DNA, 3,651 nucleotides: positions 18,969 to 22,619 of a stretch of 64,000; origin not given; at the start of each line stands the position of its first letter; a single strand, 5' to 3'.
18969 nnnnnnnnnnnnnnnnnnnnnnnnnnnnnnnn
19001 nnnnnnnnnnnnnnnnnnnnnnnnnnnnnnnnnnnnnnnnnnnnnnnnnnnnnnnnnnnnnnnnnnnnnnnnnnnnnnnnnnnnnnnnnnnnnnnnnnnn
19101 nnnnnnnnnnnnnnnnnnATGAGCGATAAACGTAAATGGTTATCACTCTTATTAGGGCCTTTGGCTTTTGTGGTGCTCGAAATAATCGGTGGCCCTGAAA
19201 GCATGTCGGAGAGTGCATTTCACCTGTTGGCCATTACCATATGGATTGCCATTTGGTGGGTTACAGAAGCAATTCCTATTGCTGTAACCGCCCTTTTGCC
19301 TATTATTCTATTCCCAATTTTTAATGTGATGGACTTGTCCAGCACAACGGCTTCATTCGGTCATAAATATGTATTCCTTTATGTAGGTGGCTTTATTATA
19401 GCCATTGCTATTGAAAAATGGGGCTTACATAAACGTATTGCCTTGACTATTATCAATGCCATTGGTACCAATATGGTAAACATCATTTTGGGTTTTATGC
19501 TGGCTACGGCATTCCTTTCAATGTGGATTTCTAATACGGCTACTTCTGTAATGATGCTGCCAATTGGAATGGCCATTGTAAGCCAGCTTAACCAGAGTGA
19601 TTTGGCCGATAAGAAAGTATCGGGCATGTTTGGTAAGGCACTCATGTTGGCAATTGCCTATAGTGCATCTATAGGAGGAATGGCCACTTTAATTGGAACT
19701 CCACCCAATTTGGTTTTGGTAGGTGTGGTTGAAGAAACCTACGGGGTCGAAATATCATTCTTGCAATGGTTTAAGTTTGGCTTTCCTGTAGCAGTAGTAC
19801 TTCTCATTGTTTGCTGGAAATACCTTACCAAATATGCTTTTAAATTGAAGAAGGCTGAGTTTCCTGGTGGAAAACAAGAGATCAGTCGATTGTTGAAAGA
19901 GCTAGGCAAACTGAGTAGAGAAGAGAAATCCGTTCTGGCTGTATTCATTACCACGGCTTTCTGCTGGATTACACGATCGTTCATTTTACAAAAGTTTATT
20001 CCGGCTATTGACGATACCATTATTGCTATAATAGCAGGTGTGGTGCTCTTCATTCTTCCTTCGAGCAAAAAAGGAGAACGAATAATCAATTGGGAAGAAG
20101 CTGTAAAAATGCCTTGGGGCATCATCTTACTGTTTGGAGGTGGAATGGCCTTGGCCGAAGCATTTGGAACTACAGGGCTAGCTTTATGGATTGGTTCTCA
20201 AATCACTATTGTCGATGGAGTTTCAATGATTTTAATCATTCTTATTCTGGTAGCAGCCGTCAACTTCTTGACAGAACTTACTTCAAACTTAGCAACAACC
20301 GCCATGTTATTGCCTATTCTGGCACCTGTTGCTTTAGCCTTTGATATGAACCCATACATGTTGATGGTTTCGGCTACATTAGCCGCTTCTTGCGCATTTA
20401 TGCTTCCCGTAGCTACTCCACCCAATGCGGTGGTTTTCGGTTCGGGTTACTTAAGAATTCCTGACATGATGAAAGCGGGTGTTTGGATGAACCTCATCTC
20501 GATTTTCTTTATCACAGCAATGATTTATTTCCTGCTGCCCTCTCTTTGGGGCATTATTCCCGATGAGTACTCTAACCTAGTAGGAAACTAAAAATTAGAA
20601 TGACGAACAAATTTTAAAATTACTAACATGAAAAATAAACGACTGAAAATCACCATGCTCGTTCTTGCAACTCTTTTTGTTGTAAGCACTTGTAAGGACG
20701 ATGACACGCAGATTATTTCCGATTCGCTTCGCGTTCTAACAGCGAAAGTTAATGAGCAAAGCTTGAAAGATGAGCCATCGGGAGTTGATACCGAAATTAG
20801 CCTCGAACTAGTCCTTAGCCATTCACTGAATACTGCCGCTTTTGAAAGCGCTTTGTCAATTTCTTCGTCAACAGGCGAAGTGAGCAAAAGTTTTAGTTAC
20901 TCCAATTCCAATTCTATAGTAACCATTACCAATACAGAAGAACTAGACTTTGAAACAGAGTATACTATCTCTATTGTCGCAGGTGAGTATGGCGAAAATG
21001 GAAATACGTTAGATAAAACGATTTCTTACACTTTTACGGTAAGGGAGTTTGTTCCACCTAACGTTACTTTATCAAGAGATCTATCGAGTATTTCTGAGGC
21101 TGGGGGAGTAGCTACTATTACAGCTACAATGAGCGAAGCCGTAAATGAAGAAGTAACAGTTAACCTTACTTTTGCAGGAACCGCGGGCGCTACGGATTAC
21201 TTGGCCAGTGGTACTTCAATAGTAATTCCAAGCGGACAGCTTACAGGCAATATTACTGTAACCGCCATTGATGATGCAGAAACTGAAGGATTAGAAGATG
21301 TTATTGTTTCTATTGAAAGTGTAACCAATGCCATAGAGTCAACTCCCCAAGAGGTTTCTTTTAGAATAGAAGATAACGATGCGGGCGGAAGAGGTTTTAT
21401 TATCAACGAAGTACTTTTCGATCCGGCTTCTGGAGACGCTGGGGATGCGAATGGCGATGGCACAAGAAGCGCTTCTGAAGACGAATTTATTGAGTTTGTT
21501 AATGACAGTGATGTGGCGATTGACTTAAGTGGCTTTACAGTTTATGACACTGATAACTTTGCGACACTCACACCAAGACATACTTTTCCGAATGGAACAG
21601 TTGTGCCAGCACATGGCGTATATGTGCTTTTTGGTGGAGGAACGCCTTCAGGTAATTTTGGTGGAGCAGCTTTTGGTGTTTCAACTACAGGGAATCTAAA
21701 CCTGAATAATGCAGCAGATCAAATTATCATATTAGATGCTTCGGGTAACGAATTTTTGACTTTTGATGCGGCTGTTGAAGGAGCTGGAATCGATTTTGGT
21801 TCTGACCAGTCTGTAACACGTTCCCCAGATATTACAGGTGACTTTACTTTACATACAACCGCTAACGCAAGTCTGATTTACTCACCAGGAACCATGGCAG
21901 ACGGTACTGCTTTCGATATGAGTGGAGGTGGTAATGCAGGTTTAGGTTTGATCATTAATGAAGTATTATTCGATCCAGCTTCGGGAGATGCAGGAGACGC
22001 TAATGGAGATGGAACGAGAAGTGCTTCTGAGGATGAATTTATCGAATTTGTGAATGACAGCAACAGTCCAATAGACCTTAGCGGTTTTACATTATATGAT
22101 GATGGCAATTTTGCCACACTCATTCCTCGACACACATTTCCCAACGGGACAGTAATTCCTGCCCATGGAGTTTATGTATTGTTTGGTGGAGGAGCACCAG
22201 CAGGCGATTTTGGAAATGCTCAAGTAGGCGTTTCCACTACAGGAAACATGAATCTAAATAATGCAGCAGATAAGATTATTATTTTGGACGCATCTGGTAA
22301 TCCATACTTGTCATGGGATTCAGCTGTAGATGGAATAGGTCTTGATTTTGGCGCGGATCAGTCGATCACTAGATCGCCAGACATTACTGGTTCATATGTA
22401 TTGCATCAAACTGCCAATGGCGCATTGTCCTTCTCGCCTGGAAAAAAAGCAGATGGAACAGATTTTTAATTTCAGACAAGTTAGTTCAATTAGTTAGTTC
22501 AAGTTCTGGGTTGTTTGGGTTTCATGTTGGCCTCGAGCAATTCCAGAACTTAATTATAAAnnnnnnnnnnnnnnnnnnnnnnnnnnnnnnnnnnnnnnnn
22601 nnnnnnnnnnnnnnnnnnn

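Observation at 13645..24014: SusC/D utilisation locus with no glycoside hydrolase: two esterases and a dicarboxylate-type symporter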

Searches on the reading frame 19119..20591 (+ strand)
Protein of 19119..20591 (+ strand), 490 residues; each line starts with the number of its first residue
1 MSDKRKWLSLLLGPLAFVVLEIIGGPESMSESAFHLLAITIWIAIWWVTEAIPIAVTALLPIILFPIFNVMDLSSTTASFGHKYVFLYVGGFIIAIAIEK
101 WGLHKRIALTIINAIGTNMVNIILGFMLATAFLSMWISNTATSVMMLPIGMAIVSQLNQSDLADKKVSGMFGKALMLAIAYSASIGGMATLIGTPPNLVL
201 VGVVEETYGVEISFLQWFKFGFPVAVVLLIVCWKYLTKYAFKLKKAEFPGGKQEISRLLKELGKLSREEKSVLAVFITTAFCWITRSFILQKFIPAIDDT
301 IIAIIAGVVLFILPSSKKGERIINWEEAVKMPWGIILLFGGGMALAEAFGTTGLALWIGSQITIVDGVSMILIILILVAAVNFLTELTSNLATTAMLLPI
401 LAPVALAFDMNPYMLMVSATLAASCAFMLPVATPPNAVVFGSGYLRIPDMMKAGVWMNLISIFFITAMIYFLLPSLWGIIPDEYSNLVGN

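Call 3: search_protein_families(library=pfam, proteins=[window:19119-20591:+], max_evalue=0.01)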
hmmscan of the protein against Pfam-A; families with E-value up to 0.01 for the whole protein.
window:19119-20591:+ (490 aa): 2 families
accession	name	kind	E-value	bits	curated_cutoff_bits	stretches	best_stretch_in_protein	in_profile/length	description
PF00939.25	Na_sulph_symp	-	1.9e-83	281.5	27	1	5-469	2-462/472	Sodium:sulfate symporter transmembrane region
PF03600.22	CitMHS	-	3.1e-57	194.6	31.9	1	45-418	2-334/336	Citrate transporter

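Call 4: search_protein_families(library=ncbifam, proteins=[window:19119-20591:+], max_evalue=0.01)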
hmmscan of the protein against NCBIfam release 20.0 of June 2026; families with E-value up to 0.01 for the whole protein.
window:19119-20591:+ (490 aa): 2 families
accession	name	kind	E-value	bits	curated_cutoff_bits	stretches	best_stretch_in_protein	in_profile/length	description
TIGR00785.1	dass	subfamily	5.9e-96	321.9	198.6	1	26-471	3-442/444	DASS family sodium-coupled anion symporter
NF040989.1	MamN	equivalog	2.4e-05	23.3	500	1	82-446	56-393/437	magnetosome biogenesis transporter MamN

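Call 8: search_solved_structures(query=window:19119-20591:+, max_evalue=0.001)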
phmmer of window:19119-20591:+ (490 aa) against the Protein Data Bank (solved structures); distinct sequences matched with E-value up to 0.001: 14.
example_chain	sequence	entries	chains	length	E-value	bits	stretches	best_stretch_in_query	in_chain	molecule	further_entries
8w6c_A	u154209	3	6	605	6.9e-87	295.7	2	173-469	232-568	Solute carrier family 13 member 2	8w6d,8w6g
30ut_A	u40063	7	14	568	3.7e-84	286.7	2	171-472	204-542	Na(+)/citrate cotransporter | Solute carrier family 13 member 5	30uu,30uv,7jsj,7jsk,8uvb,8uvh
8uvc_A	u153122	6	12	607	4.1e-77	263.5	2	172-467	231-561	Na(+)/dicarboxylate cotransporter 3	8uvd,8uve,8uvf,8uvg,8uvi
8y5u_A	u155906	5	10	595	2.1e-75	257.8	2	172-467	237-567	Solute carrier family 13 member 1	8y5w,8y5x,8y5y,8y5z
8w6h_A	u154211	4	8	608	2.1e-75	257.8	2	172-467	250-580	Solute carrier family 13 member 1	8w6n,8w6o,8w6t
5uld_A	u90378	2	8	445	6.3e-70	239.8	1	38-469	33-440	Transporter, NadC family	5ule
5ul7_A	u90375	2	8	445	5.9e-69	236.6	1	38-469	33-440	Transporter, NadC family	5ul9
4f35_D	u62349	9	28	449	6e-69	236.5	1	38-469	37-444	Transporter, NadC family | DASS family sodium-coupled anion symporter | VcINDY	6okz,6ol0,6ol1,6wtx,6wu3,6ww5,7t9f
9n5n_A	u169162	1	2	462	6.6e-69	236.4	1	38-469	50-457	Transporter, NadC family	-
8zkw_A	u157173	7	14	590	7e-58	200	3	32-159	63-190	Protein I'm not dead yet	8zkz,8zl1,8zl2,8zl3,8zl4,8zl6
8r33_A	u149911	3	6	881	6.5e-19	71.5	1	20-474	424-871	PHO90 isoform 1 | Low-affinity phosphate transporter PHO90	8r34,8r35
6wtw_A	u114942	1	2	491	2.8e-13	53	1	19-477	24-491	DASS family sodium-coupled anion symporter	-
6wu1_A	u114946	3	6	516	3.3e-13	52.7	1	19-477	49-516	DASS family sodium-coupled anion symporter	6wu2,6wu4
9mcu_A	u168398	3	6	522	1.4e-05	27.6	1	18-462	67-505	Dicarboxylate transporter 2.1, chloroplastic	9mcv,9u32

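Call 39: search_solved_structures(query=window:19119-20591:+, max_evalue=1e-60, show_alignments=5)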
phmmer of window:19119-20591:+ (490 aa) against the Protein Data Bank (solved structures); distinct sequences matched with E-value up to 1e-60: 9.
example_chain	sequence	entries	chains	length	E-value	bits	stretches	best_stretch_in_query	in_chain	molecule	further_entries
8w6c_A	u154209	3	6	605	6.9e-87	295.7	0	173-469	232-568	Solute carrier family 13 member 2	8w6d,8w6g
30ut_A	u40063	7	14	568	3.7e-84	286.7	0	171-472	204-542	Na(+)/citrate cotransporter | Solute carrier family 13 member 5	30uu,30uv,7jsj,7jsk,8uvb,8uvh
8uvc_A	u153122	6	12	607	4.1e-77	263.5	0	172-467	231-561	Na(+)/dicarboxylate cotransporter 3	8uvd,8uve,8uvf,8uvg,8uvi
8y5u_A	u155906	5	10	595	2.1e-75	257.8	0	172-467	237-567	Solute carrier family 13 member 1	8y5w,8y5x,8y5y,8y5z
8w6h_A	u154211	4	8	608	2.1e-75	257.8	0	172-467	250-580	Solute carrier family 13 member 1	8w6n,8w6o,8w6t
5uld_A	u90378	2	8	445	6.3e-70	239.8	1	38-469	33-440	Transporter, NadC family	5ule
5ul7_A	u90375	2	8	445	5.9e-69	236.6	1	38-469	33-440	Transporter, NadC family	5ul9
4f35_D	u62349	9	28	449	6e-69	236.5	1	38-469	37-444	Transporter, NadC family | DASS family sodium-coupled anion symporter | VcINDY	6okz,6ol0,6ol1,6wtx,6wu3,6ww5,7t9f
9n5n_A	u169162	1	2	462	6.6e-69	236.4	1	38-469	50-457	Transporter, NadC family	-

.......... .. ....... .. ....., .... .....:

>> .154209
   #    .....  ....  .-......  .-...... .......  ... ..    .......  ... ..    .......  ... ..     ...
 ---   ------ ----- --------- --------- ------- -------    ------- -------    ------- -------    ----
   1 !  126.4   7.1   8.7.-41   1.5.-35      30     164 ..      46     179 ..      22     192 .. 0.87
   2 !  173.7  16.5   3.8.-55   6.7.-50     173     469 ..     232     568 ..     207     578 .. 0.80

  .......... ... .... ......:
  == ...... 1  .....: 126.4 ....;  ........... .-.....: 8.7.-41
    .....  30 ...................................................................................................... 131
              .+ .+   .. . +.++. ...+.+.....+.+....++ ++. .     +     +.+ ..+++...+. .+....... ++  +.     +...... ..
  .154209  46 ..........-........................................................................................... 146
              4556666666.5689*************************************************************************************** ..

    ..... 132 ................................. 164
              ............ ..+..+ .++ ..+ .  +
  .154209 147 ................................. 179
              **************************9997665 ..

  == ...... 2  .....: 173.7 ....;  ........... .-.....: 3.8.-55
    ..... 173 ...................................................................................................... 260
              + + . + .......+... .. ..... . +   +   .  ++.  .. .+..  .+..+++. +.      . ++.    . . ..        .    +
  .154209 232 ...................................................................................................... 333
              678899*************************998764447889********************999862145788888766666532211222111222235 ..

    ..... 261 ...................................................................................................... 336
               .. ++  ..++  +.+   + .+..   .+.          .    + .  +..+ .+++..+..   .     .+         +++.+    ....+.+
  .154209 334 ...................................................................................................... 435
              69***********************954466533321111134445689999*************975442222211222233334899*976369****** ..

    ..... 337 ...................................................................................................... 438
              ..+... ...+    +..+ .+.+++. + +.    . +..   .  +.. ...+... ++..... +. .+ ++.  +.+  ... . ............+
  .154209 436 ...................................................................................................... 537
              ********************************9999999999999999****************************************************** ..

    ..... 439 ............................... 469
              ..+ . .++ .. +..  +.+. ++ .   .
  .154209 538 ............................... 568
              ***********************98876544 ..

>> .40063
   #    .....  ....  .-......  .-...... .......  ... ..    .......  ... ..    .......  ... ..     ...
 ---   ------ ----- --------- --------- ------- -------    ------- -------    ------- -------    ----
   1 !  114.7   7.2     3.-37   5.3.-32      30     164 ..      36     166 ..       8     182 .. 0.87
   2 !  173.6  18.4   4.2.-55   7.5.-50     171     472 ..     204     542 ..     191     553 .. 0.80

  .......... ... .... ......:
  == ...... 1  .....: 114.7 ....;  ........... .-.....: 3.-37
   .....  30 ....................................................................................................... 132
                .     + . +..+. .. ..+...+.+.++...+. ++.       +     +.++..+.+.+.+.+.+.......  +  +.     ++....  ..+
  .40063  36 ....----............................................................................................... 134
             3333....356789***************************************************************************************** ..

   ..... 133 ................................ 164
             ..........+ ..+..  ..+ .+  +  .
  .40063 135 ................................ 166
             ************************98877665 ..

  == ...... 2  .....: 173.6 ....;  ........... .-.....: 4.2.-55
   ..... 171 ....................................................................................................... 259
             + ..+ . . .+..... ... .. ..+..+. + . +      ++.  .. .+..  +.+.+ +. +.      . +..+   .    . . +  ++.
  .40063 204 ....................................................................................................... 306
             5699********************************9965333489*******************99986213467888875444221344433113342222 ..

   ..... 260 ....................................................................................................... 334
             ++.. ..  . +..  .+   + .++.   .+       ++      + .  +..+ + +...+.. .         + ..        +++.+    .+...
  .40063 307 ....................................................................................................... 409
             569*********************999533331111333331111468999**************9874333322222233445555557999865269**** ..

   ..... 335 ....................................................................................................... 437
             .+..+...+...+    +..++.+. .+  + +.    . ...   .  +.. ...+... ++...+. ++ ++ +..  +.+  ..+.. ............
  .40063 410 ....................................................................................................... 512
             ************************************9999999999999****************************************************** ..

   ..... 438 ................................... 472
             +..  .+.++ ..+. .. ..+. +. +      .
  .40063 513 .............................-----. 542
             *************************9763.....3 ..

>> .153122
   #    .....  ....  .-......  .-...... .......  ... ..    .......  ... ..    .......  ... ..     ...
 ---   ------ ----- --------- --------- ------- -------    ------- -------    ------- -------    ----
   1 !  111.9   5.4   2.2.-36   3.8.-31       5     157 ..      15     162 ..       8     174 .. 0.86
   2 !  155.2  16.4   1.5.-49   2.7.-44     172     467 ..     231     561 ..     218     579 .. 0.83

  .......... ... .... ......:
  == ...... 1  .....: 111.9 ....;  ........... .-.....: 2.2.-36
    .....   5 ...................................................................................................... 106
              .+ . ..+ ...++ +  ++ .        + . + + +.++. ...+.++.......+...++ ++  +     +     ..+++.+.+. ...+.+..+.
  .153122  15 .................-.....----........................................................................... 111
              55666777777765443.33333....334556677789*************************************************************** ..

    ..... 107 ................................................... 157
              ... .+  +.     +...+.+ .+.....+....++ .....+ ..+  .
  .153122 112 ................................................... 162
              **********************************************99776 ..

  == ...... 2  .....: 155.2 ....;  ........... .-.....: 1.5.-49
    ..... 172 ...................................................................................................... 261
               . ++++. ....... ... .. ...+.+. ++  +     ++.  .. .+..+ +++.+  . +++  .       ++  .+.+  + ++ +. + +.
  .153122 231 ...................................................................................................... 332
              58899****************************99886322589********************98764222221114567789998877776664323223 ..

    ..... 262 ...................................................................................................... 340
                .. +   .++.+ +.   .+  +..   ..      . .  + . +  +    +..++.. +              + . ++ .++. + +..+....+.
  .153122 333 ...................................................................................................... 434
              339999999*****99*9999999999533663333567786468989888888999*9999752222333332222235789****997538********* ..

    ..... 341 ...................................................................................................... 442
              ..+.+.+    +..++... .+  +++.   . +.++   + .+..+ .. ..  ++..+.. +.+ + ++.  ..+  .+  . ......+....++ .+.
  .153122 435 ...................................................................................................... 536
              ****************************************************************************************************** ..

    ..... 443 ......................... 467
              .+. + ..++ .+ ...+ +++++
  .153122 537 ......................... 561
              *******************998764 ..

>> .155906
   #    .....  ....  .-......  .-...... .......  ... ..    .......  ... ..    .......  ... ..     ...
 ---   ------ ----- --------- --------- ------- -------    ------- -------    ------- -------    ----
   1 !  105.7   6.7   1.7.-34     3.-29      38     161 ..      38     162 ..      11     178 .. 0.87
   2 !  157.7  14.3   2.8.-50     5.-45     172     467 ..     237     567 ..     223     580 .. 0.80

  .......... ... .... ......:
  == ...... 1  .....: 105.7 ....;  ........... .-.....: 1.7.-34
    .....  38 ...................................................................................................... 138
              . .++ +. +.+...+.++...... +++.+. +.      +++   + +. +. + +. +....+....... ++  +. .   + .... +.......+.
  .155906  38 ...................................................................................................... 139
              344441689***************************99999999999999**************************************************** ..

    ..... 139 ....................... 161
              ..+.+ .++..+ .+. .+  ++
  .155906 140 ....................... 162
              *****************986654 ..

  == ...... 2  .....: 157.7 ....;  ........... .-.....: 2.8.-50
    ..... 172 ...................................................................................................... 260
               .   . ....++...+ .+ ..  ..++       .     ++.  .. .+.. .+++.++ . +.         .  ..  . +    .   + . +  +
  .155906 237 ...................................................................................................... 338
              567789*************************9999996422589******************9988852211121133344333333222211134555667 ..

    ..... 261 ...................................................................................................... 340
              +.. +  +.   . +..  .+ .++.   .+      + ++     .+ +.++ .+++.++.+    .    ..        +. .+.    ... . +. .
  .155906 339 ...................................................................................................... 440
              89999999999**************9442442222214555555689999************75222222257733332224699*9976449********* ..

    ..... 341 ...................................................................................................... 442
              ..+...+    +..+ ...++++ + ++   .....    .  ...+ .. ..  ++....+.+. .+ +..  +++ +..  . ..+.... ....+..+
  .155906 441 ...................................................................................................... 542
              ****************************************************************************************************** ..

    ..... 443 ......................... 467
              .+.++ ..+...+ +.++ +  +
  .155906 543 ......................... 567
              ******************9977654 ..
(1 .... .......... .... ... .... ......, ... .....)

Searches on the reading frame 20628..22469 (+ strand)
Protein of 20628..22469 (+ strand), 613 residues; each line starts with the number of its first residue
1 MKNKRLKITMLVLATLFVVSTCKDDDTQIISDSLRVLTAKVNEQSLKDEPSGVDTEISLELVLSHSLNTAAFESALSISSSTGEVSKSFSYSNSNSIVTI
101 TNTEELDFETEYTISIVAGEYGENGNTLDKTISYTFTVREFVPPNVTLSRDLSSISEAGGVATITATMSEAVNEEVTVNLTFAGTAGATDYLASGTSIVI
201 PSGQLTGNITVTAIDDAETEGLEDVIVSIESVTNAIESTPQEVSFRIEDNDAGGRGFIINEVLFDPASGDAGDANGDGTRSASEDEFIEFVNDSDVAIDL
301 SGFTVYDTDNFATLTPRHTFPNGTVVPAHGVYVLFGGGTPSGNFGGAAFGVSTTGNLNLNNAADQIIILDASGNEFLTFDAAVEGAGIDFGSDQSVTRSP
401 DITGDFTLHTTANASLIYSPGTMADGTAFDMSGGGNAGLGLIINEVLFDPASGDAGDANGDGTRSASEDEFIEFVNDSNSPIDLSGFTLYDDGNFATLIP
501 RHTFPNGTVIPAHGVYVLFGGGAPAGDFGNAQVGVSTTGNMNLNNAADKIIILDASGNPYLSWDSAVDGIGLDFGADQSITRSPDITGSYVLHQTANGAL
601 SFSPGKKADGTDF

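Call 3: search_protein_families(library=pfam, proteins=[window:20628-22469:+], max_evalue=0.01)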
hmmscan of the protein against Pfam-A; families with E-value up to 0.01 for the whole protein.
window:20628-22469:+ (613 aa): 4 families
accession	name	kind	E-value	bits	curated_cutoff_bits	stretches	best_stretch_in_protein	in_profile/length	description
PF00932.25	LTD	-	3.6e-32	111.4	34.3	2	440-558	7-100/109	Lamin Tail Domain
PF03160.20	Calx-beta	-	2.7e-07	31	27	1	145-251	7-119/119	Calx-beta domain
PF13205.12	Big_5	-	1.3e-06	29.5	23.6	1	45-137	11-104/105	Bacterial Ig-like domain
PF20579.4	LapA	-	0.0065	17.3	27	0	146-234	5-79/99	LapA domain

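Call 4: search_protein_families(library=ncbifam, proteins=[window:20628-22469:+], max_evalue=0.01)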
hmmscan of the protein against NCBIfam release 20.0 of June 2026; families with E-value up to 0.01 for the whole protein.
window:20628-22469:+ (613 aa): 1 family
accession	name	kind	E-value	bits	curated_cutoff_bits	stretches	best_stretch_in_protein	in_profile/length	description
NF053747.1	NdoAlphArabAbnA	equivalog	0.004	16.6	480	0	530-572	132-173/310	arabinan endo-1,5-alpha-L-arabinosidase AbnA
